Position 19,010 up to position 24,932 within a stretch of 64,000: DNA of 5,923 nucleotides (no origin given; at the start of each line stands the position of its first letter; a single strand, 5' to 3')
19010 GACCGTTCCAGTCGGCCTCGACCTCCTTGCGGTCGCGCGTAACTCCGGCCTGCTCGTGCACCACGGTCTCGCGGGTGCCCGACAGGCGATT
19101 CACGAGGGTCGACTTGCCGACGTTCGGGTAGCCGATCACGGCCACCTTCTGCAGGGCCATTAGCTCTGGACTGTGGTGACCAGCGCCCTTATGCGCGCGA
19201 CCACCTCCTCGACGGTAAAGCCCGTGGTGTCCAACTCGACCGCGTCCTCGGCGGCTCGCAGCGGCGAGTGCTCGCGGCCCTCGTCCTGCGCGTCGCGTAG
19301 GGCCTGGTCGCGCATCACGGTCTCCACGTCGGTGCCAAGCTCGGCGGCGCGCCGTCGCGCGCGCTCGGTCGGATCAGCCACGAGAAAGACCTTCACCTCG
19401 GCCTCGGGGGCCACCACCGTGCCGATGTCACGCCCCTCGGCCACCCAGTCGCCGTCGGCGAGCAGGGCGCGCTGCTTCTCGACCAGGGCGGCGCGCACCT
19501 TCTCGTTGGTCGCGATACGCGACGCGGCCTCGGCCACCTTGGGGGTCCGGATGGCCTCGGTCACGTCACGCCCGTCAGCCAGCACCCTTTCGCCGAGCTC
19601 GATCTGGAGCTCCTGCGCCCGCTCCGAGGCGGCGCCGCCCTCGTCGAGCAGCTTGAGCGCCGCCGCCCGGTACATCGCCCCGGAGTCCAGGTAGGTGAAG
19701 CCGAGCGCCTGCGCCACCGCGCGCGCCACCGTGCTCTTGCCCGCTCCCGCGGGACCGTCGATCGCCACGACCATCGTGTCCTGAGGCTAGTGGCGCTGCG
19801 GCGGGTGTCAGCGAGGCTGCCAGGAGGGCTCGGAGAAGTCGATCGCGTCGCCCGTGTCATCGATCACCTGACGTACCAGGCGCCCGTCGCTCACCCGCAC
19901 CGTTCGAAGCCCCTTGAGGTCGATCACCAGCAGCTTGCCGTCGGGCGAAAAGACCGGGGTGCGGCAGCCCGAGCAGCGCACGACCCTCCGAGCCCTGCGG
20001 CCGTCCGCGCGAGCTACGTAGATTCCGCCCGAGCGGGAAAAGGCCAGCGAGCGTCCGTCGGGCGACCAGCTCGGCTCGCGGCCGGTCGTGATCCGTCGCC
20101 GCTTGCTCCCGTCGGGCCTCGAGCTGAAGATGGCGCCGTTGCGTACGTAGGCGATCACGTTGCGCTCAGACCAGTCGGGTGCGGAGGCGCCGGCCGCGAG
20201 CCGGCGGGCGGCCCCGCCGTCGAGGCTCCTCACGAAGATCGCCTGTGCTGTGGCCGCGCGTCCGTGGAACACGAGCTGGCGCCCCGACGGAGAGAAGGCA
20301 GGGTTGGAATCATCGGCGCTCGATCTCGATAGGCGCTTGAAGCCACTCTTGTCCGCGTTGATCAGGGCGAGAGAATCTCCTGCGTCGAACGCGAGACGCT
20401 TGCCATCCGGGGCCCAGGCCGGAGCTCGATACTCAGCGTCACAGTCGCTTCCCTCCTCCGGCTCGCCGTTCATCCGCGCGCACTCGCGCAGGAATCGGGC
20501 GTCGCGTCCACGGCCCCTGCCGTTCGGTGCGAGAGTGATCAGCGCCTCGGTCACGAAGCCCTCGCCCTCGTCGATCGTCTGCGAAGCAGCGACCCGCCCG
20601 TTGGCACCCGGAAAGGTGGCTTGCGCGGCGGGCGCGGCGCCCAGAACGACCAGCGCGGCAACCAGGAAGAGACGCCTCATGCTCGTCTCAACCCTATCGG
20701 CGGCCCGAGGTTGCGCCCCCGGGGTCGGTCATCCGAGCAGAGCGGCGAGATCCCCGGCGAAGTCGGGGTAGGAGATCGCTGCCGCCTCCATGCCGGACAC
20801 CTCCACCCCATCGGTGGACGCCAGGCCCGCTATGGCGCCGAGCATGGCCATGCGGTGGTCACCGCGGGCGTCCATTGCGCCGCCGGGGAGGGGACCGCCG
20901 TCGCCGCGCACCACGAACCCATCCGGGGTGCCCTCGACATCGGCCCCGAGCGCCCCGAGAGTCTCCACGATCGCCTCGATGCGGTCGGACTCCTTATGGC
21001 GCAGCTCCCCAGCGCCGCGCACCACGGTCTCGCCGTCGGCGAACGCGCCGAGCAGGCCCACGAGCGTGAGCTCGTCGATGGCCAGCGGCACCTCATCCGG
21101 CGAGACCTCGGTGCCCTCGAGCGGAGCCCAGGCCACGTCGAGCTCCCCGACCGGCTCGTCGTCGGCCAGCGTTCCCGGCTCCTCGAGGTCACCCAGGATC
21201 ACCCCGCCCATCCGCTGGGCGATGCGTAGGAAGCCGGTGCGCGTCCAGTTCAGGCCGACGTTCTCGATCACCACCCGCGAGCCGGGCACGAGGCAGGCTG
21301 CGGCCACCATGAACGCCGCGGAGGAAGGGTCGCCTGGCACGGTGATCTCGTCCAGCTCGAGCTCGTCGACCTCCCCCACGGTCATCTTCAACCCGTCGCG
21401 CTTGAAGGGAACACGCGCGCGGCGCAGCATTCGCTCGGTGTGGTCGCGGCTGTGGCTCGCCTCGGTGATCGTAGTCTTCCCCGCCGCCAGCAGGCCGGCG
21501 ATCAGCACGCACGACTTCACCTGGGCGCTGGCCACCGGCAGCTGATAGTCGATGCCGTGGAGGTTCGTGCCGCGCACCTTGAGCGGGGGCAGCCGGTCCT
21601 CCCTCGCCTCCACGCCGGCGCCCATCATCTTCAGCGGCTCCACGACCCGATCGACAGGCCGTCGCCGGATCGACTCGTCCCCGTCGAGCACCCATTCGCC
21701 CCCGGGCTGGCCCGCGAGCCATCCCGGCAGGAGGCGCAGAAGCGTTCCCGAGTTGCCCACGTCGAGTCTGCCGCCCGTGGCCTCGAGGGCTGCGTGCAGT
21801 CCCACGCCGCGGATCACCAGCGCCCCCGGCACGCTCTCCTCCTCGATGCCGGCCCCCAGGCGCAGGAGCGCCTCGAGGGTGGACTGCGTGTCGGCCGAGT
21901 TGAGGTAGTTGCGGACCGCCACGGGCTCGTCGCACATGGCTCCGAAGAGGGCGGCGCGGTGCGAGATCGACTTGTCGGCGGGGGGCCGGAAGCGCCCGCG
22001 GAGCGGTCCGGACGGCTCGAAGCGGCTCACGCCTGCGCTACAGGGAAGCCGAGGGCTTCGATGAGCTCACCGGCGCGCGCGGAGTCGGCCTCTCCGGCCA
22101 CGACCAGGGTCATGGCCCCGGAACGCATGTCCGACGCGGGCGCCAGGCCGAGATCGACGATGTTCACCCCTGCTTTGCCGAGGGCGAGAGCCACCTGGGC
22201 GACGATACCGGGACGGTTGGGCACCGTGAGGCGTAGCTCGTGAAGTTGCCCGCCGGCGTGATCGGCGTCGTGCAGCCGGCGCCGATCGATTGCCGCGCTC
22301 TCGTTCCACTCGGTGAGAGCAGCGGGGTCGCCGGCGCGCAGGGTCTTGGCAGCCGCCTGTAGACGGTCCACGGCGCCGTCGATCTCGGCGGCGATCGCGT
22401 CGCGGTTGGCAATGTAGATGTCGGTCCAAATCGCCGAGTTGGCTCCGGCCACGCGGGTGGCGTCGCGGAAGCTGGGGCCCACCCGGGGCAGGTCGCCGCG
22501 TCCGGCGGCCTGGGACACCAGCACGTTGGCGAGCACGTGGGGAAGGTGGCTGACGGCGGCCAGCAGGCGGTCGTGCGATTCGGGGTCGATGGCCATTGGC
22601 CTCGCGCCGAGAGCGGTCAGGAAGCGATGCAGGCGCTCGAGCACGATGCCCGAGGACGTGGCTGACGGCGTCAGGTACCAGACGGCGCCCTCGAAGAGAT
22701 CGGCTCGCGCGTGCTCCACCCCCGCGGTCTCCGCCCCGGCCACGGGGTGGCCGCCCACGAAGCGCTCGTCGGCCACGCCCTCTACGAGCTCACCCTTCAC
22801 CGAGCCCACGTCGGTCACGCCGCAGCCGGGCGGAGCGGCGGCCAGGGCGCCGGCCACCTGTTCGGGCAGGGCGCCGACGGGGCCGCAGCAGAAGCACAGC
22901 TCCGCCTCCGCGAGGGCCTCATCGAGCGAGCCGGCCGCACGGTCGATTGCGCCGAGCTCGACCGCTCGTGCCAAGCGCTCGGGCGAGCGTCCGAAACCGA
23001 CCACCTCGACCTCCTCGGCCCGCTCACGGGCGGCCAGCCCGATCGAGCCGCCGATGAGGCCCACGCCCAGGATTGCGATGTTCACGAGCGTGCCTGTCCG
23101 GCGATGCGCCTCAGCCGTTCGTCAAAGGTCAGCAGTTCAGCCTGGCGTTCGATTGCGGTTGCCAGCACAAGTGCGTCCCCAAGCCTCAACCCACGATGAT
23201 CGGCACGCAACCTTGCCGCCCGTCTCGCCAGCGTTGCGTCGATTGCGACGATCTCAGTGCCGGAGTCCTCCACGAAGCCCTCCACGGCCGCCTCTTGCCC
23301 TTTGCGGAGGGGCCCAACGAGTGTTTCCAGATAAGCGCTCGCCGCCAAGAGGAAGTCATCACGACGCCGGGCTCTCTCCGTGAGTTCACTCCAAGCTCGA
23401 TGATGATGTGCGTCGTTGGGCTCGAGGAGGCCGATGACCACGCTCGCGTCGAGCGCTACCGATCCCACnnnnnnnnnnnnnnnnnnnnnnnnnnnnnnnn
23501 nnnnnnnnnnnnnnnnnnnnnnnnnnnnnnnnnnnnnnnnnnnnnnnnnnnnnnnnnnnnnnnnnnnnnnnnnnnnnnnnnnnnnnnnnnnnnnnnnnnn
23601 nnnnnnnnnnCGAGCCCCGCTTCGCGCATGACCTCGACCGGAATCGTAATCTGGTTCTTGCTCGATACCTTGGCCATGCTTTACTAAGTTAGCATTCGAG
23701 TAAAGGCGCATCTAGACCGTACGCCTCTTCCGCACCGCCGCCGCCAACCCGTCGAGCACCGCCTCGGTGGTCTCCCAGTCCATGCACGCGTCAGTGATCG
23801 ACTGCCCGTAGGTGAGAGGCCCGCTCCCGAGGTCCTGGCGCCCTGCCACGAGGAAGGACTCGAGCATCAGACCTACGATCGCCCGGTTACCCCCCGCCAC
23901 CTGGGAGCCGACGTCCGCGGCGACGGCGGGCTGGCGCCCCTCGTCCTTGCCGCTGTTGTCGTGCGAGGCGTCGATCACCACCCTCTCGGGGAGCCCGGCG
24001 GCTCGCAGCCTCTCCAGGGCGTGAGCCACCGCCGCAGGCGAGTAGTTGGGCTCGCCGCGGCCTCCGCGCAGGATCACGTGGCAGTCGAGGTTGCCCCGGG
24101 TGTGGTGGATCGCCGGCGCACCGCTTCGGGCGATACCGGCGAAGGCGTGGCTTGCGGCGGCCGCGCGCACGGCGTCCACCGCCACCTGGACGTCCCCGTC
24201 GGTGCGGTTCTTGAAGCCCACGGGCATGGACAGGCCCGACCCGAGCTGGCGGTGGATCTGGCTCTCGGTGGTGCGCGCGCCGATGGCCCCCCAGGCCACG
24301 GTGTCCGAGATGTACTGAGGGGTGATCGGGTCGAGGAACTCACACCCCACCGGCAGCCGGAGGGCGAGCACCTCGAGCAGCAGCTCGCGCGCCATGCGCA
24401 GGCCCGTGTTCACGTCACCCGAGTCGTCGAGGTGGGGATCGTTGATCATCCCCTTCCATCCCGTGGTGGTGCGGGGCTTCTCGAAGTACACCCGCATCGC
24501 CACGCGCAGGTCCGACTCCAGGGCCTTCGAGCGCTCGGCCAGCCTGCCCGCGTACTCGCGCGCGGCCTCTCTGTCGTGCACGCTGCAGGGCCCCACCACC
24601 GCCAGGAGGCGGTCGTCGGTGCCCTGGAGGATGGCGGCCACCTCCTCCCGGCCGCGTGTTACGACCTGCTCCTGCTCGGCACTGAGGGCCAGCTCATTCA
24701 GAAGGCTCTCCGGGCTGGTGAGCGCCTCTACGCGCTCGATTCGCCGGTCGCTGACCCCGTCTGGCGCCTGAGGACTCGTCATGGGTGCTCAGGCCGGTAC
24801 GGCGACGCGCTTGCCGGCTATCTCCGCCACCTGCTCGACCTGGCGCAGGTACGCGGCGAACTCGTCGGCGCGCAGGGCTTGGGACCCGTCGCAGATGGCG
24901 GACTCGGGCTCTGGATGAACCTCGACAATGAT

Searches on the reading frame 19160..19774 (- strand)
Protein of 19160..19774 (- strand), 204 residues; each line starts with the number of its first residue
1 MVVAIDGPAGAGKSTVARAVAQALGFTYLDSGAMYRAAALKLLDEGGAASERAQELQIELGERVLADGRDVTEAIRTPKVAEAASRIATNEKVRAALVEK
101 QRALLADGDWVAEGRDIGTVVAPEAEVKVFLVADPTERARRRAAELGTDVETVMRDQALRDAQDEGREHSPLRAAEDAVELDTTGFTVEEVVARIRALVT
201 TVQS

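Call 6: search_protein_families(library=pfam, proteins=[window:19160-19774:-])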
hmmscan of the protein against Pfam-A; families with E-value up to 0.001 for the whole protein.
window:19160-19774:- (204 aa): 6 families
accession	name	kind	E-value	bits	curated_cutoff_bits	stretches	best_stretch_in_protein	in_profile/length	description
PF02224.24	Cytidylate_kin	-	1.6e-60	204.8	26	1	3-199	1-209/211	Cytidylate kinase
PF13189.12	Cytidylate_kin2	-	1.6e-11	45.2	28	1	2-149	1-135/176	Cytidylate kinase-like family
PF13238.12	AAA_18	-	3.8e-07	31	29.4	1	3-146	1-112/128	AAA domain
PF13207.12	AAA_17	-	7.1e-06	26.8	27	1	7-66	2-59/136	AAA domain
PF13671.12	AAA_33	-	0.00019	22.2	27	1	3-71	2-73/143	AAA domain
PF01202.28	SKI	-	0.00023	21.8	22.1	0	10-32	2-24/159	Shikimate kinase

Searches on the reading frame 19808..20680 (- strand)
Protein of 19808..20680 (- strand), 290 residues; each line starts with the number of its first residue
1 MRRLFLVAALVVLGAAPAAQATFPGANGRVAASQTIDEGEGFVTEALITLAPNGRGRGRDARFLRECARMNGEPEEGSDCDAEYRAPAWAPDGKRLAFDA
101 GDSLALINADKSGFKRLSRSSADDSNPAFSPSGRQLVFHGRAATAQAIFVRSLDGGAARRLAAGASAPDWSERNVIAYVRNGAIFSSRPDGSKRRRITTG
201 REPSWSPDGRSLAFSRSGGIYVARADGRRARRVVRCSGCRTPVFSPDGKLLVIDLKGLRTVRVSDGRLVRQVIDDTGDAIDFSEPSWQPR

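Call 6: search_protein_families(library=pfam, proteins=[window:19808-20680:-])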
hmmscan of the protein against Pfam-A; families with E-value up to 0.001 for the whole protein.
window:19808-20680:- (290 aa): 2 families
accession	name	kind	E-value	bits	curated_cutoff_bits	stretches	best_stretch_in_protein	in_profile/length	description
PF07676.18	PD40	-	6.7e-20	71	20.9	1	202-219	13-30/38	WD40-like Beta Propeller Repeat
PF00930.27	DPPIV_N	-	6.9e-06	25.5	22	0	203-234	48-79/354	Dipeptidyl peptidase IV (DPP IV) N-terminal region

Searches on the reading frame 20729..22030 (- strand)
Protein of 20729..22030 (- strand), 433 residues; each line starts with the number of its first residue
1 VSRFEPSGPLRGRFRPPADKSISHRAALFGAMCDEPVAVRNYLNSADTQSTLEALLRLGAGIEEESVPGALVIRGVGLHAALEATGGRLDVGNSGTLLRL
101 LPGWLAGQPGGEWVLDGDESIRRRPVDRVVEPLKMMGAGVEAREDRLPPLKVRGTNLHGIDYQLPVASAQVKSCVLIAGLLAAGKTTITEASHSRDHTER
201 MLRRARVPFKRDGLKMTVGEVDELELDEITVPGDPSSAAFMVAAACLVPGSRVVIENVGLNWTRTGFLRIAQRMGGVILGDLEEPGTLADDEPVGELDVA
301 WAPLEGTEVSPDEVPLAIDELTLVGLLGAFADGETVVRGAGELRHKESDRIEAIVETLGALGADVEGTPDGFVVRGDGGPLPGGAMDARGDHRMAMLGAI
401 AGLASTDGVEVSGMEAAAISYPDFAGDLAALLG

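Call 6: search_protein_families(library=pfam, proteins=[window:20729-22030:-])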
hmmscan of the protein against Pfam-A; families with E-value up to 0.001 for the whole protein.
window:20729-22030:- (433 aa): 1 family
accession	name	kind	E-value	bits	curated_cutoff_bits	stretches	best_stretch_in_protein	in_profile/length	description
PF00275.25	EPSP_synthase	-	5.1e-97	325.7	22.8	1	6-427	3-416/417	EPSP synthase (3-phosphoshikimate 1-carboxyvinyltransferase)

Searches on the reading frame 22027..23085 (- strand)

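Call 6: search_protein_families(library=pfam, proteins=[window:22027-23085:-])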
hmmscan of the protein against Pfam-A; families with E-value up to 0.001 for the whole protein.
window:22027-23085:- (352 aa): 5 families
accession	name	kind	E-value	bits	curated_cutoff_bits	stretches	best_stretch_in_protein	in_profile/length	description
PF02153.23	PDH_N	-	2.9e-26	92.3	26.5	1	15-162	1-151/154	Prephenate dehydrogenase, nucleotide-binding domain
PF20463.3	PDH_C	-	7.7e-17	61.9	22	1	167-260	1-99/102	Prephenate dehydrogenase, dimerization domain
PF01842.31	ACT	-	4.1e-06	26.9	27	1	282-345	1-64/66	ACT domain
PF22629.2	ACT_AHAS_ss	-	4.9e-05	23.8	27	1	284-338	1-55/67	AHAS small subunit-like ACT domain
PF03807.23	F420_oxidored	-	0.00022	22.2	21.6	1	3-80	2-79/94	NADP oxidoreductase coenzyme F420-dependent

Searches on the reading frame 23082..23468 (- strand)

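Call 6: search_protein_families(library=pfam, proteins=[window:23082-23468:-])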
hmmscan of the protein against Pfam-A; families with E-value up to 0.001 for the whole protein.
window:23082-23468:- (128 aa): 1 family
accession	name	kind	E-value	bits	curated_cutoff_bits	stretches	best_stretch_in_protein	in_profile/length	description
PF01850.27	PIN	-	8.4e-19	68.8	23.6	1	5-124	2-119/120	PIN domain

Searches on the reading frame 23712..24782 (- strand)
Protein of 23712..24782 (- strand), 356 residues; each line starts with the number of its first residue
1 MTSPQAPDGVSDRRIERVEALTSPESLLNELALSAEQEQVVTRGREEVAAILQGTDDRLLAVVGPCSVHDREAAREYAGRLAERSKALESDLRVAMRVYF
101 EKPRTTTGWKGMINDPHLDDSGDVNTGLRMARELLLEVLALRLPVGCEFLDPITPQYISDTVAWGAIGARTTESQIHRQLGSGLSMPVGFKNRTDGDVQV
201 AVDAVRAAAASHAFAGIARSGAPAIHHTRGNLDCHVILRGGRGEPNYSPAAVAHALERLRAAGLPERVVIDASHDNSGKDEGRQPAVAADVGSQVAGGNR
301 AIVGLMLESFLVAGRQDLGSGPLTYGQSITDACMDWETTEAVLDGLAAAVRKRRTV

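Call 6: search_protein_families(library=pfam, proteins=[window:23712-24782:-])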
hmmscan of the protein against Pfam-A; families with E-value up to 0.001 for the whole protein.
window:23712-24782:- (356 aa): 1 family
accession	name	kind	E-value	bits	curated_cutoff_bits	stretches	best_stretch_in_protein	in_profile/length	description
PF00793.26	DAHP_synth_1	-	3.8e-81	272.4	25.5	1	50-342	9-268/270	DAHP synthetase I family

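Call 52: search_protein_families(library=ncbifam, proteins=[window:23712-24782:-])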
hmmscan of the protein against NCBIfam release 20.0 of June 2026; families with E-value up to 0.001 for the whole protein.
window:23712-24782:- (356 aa): 4 families
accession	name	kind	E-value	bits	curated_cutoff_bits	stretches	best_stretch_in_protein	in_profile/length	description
NF009395.0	PRK12755.1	subfamily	2.6e-147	490.2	343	1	10-354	7-352/355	3-deoxy-7-phosphoheptulonate synthase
TIGR00034.1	aroFGH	equivalog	5.1e-146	485.8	173.2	1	12-354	2-342/342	3-deoxy-7-phosphoheptulonate synthase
NF006723.0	PRK09261.1-1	equivalog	2.1e-135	451.1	568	1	12-355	7-350/351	3-deoxy-7-phosphoheptulonate synthase AroG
NF009396.0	PRK12756.1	subfamily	1.1e-132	442.1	463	1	12-354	6-348/349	Trp-sensitive 3-deoxy-7-phosphoheptulonate synthase AroH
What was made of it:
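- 20729..25817 (-): Regulated operon: DAHPS I-beta (25817..24789), DAHPS I-alpha (24782..23712), PIN/vapC with a putative antitoxin (23610..23082), tyrA-ACT (23085..22027), aroA (22030..20729). Calls 6, 52.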
